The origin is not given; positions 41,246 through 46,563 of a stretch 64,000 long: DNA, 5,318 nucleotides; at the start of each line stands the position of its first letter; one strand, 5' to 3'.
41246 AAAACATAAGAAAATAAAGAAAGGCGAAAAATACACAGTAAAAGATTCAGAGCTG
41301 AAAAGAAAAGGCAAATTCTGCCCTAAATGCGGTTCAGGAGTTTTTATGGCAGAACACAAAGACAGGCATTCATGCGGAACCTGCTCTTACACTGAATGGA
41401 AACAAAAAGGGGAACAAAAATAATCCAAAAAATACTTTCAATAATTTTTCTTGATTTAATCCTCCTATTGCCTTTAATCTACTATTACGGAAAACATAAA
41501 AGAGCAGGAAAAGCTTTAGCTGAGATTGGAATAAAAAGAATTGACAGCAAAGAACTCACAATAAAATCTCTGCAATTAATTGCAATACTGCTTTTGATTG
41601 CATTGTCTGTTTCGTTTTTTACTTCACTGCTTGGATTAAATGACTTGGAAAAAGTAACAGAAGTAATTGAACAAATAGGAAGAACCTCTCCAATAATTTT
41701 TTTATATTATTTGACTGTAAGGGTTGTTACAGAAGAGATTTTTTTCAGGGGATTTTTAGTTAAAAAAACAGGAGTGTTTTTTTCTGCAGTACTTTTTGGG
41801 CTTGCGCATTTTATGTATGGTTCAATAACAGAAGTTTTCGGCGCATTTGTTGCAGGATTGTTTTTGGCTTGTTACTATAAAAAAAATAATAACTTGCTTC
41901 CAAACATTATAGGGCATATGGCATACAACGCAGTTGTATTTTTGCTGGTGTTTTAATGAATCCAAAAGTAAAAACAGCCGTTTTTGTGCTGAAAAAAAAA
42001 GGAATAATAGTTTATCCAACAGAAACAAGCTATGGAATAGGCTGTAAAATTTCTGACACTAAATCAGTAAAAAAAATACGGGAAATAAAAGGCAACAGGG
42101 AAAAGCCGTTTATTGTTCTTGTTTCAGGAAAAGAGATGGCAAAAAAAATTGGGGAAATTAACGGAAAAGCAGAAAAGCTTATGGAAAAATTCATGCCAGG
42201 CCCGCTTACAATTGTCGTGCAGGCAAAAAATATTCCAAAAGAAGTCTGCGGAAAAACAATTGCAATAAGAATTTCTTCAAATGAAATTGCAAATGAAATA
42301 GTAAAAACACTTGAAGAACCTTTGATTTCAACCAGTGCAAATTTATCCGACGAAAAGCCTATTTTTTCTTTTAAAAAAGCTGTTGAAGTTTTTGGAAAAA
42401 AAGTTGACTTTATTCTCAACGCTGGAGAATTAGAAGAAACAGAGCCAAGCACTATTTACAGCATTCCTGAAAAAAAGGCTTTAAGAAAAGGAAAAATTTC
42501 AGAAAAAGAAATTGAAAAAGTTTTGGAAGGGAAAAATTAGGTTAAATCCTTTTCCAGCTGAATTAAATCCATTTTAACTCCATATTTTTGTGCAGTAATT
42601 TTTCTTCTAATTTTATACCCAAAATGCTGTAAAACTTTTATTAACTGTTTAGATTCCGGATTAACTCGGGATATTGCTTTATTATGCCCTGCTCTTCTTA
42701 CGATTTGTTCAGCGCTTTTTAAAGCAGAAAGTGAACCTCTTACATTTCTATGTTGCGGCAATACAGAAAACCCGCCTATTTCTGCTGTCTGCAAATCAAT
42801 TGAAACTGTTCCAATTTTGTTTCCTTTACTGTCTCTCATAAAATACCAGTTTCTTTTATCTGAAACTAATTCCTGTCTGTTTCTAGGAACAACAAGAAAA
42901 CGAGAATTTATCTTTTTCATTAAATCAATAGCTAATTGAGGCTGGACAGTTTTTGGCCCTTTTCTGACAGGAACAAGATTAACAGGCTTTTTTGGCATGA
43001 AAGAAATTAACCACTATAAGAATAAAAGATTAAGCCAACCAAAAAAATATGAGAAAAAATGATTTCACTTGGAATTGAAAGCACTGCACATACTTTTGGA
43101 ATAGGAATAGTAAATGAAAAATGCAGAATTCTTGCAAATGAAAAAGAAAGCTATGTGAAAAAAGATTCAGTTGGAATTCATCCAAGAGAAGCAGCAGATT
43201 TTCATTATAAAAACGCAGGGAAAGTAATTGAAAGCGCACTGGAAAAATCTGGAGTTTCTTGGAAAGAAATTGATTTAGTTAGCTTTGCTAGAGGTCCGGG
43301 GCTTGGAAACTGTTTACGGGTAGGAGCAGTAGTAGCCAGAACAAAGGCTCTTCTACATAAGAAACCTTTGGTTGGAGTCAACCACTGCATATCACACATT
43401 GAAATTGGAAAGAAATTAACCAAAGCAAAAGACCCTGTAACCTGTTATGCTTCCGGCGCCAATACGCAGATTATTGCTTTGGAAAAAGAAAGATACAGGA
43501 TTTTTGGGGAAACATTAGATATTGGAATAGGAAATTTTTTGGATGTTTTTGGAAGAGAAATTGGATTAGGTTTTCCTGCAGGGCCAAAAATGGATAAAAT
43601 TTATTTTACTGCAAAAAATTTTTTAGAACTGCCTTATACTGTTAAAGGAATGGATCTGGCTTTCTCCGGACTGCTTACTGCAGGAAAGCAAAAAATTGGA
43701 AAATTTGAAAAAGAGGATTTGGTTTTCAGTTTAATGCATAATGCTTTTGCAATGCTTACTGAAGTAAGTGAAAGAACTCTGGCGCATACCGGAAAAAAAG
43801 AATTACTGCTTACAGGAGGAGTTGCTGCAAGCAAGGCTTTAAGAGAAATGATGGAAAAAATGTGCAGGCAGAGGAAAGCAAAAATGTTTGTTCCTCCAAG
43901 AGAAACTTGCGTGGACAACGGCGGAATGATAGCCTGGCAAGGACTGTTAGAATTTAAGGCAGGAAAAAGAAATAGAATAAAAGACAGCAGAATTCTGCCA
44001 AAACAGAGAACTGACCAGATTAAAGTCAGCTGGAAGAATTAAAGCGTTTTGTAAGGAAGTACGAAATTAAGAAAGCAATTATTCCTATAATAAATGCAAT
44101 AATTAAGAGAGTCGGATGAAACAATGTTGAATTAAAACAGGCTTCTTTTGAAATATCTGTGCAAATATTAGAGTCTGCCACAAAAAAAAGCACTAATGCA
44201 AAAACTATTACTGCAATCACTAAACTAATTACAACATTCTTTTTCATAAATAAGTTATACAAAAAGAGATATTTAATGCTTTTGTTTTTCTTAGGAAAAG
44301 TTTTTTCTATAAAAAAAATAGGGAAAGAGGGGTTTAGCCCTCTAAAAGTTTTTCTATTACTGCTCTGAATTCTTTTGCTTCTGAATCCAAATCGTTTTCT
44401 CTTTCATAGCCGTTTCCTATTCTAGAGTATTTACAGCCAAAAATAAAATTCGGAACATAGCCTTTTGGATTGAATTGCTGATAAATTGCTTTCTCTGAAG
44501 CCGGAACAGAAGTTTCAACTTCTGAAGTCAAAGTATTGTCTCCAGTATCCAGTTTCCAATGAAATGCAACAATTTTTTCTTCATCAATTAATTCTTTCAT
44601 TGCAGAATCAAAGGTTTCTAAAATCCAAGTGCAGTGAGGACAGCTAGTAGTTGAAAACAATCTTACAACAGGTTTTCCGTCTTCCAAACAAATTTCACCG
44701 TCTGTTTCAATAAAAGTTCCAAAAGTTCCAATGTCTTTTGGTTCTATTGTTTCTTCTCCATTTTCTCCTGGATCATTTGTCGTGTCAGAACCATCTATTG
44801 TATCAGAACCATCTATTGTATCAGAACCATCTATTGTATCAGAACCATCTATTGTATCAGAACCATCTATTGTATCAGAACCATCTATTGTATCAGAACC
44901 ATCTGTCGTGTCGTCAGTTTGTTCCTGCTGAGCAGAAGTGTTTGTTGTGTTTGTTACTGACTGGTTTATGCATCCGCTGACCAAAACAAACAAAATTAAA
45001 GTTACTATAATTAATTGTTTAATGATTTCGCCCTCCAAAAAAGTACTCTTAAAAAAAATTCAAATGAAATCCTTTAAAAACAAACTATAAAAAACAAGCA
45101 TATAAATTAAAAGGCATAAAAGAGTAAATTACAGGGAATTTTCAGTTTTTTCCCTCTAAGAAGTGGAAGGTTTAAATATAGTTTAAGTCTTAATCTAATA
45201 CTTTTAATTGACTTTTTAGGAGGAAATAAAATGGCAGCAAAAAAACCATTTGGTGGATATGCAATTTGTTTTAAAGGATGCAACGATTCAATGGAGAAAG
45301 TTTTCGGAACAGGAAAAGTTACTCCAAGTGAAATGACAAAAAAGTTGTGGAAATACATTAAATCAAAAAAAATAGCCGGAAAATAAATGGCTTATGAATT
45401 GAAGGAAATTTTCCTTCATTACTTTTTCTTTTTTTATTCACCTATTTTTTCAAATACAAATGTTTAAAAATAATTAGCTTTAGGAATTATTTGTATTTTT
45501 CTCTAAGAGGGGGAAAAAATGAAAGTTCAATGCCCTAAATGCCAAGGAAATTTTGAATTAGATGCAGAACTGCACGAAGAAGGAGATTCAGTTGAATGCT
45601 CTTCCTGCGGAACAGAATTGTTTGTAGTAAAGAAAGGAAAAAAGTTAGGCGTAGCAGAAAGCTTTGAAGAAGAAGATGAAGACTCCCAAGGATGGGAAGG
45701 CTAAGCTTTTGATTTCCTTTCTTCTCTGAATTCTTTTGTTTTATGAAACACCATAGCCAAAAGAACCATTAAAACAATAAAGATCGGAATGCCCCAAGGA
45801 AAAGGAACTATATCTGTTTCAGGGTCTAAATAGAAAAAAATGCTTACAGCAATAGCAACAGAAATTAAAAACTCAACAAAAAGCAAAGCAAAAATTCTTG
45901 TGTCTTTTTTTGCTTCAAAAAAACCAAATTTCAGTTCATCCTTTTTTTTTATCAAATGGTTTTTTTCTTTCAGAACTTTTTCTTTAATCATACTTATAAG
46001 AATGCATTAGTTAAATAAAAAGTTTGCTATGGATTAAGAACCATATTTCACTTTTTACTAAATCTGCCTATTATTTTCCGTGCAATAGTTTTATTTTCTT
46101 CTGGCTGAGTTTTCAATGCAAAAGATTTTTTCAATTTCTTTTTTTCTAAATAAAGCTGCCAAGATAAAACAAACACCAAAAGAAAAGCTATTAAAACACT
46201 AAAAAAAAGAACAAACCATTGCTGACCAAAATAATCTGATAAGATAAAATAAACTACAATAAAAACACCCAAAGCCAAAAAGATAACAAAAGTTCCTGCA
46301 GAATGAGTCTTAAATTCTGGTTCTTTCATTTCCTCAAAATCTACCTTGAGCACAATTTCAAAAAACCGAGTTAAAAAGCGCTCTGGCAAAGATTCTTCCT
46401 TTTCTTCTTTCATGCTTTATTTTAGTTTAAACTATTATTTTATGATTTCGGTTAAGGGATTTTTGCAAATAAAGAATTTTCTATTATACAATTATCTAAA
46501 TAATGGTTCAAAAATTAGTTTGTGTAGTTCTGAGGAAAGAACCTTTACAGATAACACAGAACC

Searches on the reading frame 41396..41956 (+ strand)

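Call 38: search_protein_families(library=pfam, proteins=[window:41396-41956:+], max_evalue=0.1)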
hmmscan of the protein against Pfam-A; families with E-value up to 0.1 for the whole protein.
window:41396-41956:+ (186 aa): 1 family
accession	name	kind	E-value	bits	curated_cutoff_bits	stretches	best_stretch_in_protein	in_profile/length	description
PF02517.21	Rce1-like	-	4.6e-15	56.1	22.4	1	99-180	5-93/93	Type II CAAX prenyl endopeptidase Rce1-like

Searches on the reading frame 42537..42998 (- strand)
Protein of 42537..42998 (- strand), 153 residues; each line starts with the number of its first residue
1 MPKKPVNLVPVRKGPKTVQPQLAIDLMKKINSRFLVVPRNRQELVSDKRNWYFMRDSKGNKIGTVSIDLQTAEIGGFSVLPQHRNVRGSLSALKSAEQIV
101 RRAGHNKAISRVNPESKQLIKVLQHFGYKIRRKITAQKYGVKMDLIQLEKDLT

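Call 79: search_protein_families(library=pfam, proteins=[window:42537-42998:-], max_evalue=0.01)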
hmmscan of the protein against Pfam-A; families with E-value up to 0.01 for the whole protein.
window:42537-42998:- (153 aa): 1 family
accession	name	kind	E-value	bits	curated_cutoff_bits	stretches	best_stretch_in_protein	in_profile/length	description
PF00583.31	Acetyltransf_1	-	0.0093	16.7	20.7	0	46-128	29-116/116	Acetyltransferase (GNAT) family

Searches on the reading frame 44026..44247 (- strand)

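Call 79: search_protein_families(library=pfam, proteins=[window:44026-44247:-], max_evalue=0.01)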
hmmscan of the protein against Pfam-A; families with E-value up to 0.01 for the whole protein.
window:44026-44247:- (73 aa): 2 families
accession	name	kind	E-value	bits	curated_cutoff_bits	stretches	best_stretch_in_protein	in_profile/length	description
PF11346.13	DUF3149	-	0.00022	21.2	23.2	1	47-67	14-34/40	Protein of unknown function (DUF3149)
PF07666.16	MpPF26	-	0.0035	17.8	37.2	1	7-65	16-74/75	M penetrans paralogue family 26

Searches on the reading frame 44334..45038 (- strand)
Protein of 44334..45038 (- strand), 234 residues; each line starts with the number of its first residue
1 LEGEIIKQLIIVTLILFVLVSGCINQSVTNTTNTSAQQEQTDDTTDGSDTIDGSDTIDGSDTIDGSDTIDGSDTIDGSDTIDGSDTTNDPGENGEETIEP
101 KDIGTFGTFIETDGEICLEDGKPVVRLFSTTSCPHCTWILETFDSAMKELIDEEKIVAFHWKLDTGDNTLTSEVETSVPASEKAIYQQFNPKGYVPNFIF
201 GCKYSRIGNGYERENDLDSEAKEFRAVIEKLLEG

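Call 6: search_protein_families(library=pfam, proteins=[window:44334-45038:-], max_evalue=0.01)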
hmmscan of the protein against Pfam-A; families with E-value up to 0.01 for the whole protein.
window:44334-45038:- (234 aa): 1 family
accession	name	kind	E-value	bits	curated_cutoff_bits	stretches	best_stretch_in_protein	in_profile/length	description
PF12685.13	SpoIIIAH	-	0.0014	19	30.6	1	7-73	2-46/191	SpoIIIAH-like protein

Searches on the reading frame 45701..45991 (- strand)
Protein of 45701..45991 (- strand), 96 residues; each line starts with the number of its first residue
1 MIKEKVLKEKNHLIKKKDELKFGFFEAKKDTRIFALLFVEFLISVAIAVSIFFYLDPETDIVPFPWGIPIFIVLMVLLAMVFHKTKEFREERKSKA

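Call 38: search_protein_families(library=pfam, proteins=[window:45701-45991:-], max_evalue=0.1)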
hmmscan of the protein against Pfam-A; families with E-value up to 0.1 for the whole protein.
window:45701-45991:- (96 aa): 2 families
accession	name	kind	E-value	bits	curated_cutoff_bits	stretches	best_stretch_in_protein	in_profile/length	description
PF07695.17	7TMR-DISM_7TM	-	0.011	16.1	29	1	24-87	88-151/205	7TM diverse intracellular signalling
PF20990.2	DUF2207_C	-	0.042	14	33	1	14-82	118-182/247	Predicted membrane protein (DUF2207) C-terminal domain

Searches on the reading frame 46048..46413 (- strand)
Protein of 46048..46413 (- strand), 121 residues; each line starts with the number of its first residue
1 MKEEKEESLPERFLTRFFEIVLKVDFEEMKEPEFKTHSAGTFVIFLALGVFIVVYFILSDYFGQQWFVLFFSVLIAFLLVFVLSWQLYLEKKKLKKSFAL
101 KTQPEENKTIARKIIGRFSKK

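Call 38: search_protein_families(library=pfam, proteins=[window:46048-46413:-], max_evalue=0.1)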
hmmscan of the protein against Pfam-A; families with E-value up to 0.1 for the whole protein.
window:46048-46413:- (121 aa): 12 families
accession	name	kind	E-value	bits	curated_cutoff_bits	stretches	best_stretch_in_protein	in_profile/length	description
PF11683.13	DUF3278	-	0.0014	19.2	26.6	1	5-97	3-92/130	Protein of unknown function (DUF3278)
PF03773.19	ArsP_1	-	0.0052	16.4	32.3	1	37-106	81-150/294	Predicted permease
PF14362.11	DUF4407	-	0.0067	16.2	31.3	1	38-84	16-62/297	Domain of unknown function (DUF4407)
PF00895.25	ATP-synt_8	-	0.018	15.9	23.4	1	65-105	8-49/55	ATP synthase protein 8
PF03186.18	CobD_Cbib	-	0.025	14.3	34.4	1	35-117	42-124/282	CobD/Cbib protein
PF13829.11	DUF4191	-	0.035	13.9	30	1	39-83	24-69/219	Domain of unknown function (DUF4191)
PF20990.2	DUF2207_C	-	0.036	14.2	33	1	28-85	129-186/247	Predicted membrane protein (DUF2207) C-terminal domain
PF13567.11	DUF4131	-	0.047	13.8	31.6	1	43-92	7-55/165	Domain of unknown function (DUF4131)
PF07332.16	Phage_holin_3_6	-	0.059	13.9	28.4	1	41-96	42-96/116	Putative Actinobacterial Holin-X, holin superfamily III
PF13727.12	CoA_binding_3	-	0.074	13.5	25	1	44-82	25-63/175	CoA-binding domain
PF19762.4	DUF6249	-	0.09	13.2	33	0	30-78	51-97/104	Domain of unknown function (DUF6249)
PF12725.13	DUF3810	-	0.092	12.5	28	0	43-110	29-104/311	Protein of unknown function (DUF3810)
